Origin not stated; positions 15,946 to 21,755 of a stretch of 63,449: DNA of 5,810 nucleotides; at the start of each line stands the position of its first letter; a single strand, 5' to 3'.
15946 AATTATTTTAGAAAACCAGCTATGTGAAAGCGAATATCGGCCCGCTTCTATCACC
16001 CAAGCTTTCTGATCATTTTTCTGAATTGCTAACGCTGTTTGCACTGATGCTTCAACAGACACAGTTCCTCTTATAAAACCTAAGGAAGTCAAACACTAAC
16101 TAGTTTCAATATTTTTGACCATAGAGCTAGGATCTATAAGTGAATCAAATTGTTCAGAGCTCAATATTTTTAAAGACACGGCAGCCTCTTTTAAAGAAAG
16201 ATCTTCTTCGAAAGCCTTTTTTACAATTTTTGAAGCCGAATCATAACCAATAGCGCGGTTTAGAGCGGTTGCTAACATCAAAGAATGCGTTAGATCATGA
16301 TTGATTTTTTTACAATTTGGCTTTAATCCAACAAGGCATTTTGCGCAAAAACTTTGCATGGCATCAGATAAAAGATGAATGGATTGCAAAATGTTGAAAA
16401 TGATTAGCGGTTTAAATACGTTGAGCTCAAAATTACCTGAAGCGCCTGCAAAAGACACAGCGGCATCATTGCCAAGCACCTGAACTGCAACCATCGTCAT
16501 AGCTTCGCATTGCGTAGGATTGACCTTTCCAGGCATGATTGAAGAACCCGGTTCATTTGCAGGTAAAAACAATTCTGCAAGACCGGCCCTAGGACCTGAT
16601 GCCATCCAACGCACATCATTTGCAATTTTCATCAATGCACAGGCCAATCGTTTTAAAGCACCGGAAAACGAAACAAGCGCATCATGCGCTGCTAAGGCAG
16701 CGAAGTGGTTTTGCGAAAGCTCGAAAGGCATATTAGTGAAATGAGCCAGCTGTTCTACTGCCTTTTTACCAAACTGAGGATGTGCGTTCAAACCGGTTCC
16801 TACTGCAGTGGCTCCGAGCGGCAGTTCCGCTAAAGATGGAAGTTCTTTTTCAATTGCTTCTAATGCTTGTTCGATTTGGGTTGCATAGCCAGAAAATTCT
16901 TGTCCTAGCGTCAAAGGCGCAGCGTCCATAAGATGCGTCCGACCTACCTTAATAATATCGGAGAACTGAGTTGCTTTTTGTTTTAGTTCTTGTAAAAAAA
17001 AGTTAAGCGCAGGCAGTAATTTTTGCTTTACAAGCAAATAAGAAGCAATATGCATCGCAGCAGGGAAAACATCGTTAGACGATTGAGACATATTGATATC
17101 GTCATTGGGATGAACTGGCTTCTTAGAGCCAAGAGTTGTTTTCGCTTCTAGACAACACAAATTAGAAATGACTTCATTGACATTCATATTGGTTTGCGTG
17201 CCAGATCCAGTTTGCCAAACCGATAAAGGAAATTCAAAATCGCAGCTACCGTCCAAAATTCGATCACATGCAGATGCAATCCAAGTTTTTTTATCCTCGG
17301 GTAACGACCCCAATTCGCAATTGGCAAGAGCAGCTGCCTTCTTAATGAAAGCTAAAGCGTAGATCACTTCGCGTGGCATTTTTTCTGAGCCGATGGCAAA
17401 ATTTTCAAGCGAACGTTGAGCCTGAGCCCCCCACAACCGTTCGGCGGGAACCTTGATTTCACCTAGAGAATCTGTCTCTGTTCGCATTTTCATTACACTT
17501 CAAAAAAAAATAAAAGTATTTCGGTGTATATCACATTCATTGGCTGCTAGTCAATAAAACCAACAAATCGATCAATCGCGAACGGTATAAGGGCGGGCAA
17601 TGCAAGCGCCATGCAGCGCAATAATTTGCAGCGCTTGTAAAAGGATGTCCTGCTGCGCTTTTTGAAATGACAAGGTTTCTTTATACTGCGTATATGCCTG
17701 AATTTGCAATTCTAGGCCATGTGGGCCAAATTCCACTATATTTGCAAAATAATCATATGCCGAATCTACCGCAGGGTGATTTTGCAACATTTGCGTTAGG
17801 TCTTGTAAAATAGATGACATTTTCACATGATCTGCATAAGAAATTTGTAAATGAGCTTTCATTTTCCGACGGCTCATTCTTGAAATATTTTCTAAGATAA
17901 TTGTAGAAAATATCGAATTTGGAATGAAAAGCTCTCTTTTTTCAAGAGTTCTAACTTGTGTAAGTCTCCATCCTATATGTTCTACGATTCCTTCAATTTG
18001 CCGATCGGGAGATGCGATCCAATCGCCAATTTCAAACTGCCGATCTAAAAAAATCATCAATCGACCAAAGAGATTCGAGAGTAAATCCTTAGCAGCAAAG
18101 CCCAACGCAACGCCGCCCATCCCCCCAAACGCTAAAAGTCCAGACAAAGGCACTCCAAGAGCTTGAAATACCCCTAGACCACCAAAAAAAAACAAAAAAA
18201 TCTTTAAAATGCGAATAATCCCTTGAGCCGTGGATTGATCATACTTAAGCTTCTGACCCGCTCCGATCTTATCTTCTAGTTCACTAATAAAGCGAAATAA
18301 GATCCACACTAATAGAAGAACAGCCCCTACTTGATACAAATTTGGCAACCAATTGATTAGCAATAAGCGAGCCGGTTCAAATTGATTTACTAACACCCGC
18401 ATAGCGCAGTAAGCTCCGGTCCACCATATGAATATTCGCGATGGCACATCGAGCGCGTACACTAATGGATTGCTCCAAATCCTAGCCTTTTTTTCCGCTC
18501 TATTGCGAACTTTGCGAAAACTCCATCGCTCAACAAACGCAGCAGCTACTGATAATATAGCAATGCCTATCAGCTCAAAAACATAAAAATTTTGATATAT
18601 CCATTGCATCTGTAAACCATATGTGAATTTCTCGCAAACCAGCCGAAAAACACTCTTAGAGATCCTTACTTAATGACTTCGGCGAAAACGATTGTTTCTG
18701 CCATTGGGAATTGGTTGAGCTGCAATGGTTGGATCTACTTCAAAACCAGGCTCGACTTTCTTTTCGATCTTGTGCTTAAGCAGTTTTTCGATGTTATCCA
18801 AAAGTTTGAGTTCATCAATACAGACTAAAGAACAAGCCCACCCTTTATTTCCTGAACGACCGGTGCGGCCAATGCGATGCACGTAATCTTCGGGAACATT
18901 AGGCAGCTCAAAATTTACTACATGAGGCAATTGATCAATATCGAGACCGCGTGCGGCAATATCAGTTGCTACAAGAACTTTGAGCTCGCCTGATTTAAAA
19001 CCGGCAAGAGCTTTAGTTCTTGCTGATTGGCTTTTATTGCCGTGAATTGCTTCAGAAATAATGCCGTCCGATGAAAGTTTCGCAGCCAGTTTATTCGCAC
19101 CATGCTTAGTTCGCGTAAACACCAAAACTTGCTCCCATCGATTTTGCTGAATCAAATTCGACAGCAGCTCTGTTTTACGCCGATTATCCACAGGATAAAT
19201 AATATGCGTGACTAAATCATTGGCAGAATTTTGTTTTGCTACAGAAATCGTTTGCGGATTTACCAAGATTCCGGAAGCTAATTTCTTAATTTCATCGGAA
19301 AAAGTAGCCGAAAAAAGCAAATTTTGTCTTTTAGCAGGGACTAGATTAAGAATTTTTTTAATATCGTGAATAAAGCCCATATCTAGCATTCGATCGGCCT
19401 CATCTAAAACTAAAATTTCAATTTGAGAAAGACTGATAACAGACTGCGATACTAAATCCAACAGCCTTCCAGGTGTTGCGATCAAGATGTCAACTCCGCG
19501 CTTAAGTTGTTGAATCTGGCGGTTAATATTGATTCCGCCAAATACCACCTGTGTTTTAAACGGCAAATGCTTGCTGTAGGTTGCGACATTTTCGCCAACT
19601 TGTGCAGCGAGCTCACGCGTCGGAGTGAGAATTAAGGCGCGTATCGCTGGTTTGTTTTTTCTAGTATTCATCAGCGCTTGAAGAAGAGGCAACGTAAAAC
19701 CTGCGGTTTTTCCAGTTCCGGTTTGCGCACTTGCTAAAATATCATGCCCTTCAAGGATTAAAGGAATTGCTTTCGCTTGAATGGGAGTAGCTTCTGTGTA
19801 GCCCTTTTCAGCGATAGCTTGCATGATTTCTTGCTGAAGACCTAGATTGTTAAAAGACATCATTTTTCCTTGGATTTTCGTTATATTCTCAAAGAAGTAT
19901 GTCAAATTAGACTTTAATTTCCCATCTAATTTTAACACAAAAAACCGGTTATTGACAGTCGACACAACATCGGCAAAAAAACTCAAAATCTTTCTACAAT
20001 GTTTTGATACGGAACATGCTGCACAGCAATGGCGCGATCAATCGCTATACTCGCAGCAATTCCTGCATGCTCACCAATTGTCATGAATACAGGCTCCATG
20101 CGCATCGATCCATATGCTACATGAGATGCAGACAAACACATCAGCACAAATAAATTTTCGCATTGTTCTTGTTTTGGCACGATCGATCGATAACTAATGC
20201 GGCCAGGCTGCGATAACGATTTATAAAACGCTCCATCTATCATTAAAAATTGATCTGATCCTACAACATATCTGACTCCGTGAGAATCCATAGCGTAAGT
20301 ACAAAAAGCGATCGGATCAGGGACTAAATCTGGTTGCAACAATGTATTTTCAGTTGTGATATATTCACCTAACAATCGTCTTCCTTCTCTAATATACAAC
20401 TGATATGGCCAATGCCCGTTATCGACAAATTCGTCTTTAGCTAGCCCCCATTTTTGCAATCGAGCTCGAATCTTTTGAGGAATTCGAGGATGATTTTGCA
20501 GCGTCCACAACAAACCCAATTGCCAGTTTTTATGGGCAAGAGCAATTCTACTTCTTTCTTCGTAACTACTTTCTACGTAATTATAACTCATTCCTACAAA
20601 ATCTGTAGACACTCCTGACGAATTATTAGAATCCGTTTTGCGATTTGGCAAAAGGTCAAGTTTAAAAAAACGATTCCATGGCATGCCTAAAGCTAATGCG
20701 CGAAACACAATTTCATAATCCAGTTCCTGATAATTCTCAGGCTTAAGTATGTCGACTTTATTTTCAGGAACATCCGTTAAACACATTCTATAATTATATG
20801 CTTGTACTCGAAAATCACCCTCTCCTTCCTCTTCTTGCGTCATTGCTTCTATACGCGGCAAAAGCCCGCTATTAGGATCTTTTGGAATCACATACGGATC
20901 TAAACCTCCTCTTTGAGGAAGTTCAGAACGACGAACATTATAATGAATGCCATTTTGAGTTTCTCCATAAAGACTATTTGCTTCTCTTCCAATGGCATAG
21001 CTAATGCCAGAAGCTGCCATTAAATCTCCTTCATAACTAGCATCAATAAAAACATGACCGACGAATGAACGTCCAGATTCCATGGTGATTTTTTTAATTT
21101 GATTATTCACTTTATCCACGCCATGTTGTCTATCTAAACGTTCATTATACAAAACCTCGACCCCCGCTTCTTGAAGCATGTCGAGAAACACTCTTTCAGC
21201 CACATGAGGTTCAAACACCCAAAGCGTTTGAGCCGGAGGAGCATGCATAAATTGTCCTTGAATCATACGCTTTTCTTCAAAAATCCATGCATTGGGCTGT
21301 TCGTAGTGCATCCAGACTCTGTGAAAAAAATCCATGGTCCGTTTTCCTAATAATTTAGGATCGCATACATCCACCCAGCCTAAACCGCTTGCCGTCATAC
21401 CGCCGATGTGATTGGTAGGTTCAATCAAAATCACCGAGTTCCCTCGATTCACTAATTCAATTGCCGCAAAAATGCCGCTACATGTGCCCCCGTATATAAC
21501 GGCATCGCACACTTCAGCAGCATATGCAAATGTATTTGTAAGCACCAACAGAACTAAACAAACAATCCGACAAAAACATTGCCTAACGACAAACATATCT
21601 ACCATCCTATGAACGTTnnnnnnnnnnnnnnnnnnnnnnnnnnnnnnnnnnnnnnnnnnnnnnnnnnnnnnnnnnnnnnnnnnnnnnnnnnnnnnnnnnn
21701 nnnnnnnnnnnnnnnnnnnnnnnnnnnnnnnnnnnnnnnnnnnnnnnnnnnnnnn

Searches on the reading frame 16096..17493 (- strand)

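Call 27: search_protein_families(library=ncbifam, proteins=[window:16096-17493:-], max_evalue=0.00001)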
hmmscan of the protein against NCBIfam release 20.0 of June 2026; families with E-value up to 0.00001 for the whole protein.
window:16096-17493:- (465 aa): 18 families
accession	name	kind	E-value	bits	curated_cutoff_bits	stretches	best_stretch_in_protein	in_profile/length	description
TIGR00979.1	fumC_II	equivalog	7.1e-220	730.5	664.75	1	3-460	1-458/458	class II fumarate hydratase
NF009089.0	PRK12425.1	equivalog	1e-179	598.3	840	1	4-461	3-460/464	class II fumarate hydratase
NF008909.0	PRK12273.1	subfamily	1.8e-156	521.8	510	1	1-461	3-464/474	aspartate ammonia-lyase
TIGR00839.1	aspA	equivalog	8.4e-134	447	681.2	1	4-460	1-458/468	aspartate ammonia-lyase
NF011092.0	PRK14515.1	subfamily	1.3e-123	413.3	876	1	3-460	11-467/479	aspartate ammonia-lyase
TIGR00928.1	purB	equivalog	2.1e-25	89.4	326.2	1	156-450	113-407/436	adenylosuccinate lyase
NF006554.0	PRK09053.1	equivalog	2.4e-18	66.2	595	1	157-457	126-432/453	3-carboxy-cis,cis-muconate cycloisomerase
TIGR02426.1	protocat_pcaB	equivalog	7.3e-16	58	355.75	1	155-342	114-291/338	3-carboxy-cis,cis-muconate cycloisomerase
NF006764.0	PRK09285.1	equivalog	7.9e-15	54.2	446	1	133-330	117-308/456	adenylosuccinate lyase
TIGR00838.1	argH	equivalog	6.8e-14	51.7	279.5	1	133-343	101-301/455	argininosuccinate lyase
NF052536.2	CoM_syn_XcbD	exception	1.6e-11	43.6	600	1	155-461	122-434/443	3-sulfopropionylcysteine synthase XcbD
NF006500.1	PRK08937.2-4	subfamily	4.1e-11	42.3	626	1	158-338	125-298/448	adenylosuccinate lyase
NF052556.1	NtrsucLyaStm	equivalog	4.4e-09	35.7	650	1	135-341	114-322/466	nitrosuccinate lyase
NF002563.0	PRK02186.1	subfamily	7e-09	34.5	625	1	172-438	548-811/890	argininosuccinate lyase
NF004631.0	PRK05975.1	equivalog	1.9e-08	33.7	371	1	131-336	100-292/352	3-carboxy-cis,cis-muconate cycloisomerase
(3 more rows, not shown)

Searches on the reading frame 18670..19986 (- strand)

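Call 27: search_protein_families(library=ncbifam, proteins=[window:18670-19986:-], max_evalue=0.00001)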
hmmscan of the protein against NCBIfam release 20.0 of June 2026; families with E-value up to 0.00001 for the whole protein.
window:18670-19986:- (438 aa): 32 families (the best 25 are shown)
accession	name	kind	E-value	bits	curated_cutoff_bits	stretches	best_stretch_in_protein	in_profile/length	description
NF007882.0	PRK10590.1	equivalog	2.8e-193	643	743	1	43-434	1-395/456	ATP-dependent RNA helicase RhlE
NF053710.1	RNA_heli_RhlE2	exception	9.6e-166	552.8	925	1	43-425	1-390/635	RNA helicase RhlE2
NF053711.1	RNA_heli_RhlE1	exception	8.4e-152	505.9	750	1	43-420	1-380/434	RNA helicase RhlE1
NF053631.1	RNA_helic_CshA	equivalog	3.6e-129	431.4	646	1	45-414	1-367/434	degradosome RNA helicase CshA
NF008744.0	PRK11776.1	equivalog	8.5e-117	390.5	524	1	42-416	3-374/460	ATP-dependent RNA helicase DbpA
NF008394.0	PRK11192.1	equivalog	8.5e-113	377.5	507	1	42-411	2-374/441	ATP-dependent RNA helicase SrmB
NF053636.1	DDHlcsCsdAPsy1082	equivalog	2.4e-112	376.1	890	1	43-424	3-383/512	DEAD/DEAH box helicase CsdA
NF002340.1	PRK01297.1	equivalog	1.2e-104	350.1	564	1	44-407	2-372/372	ATP-dependent RNA helicase RhlB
NF003419.0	PRK04837.1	equivalog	1.2e-103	347.1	588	1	44-408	10-380/424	ATP-dependent RNA helicase RhlB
NF008642.0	PRK11634.1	equivalog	5.4e-94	315.8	989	1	43-409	6-370/628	DEAD/DEAH family ATP-dependent RNA helicase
NF003390.0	PRK04537.1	equivalog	2e-85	288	732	1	43-408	9-381/572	ATP-dependent RNA helicase RhlB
TIGR04121.1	DEXH_lig_assoc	equivalog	6.1e-22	77.1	850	1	55-397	4-365/804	ligase-associated DNA damage response DEXH box helicase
NF010337.0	PRK13766.1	equivalog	1.3e-21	76.5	610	2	270-379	352-469/781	Hef nuclease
TIGR01389.1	recQ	equivalog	6.3e-20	71.1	640.2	1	62-397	10-337/591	DNA helicase RecQ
NF010338.0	PRK13767.1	equivalog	1.3e-18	66.7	849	1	53-409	21-415/877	ATP-dependent helicase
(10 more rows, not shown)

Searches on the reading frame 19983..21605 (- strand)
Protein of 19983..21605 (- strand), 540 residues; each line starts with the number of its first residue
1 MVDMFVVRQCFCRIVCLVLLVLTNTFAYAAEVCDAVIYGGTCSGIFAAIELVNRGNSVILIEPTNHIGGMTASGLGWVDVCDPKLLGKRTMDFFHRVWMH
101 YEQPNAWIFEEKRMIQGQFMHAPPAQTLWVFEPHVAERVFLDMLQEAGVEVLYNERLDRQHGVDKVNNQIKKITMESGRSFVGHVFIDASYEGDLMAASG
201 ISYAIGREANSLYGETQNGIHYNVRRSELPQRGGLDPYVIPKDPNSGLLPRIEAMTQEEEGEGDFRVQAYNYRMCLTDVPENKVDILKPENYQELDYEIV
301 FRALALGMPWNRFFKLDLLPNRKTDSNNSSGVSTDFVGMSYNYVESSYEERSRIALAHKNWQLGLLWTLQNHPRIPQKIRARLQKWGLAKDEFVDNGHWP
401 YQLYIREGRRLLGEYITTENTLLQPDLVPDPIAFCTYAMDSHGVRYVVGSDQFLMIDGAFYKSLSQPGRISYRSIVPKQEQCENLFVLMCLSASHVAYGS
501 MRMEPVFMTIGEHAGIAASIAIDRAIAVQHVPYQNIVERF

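Call 27: search_protein_families(library=ncbifam, proteins=[window:19983-21605:-], max_evalue=0.00001)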
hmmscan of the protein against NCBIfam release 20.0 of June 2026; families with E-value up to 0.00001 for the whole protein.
window:19983-21605:- (540 aa): 0 families

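Call 59: search_protein_families(library=pfam, proteins=[window:19983-21605:-], max_evalue=0.001)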
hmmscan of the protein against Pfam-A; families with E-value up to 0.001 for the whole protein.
window:19983-21605:- (540 aa): 2 families
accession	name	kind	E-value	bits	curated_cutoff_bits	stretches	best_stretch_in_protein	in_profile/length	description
PF12831.13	FAD_oxidored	-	9.3e-87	292.4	27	1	34-538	1-414/416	FAD dependent oxidoreductase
PF03486.20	HI0933_like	-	0.00029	20.8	50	1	34-115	2-91/244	HI0933-like protein Rossmann domain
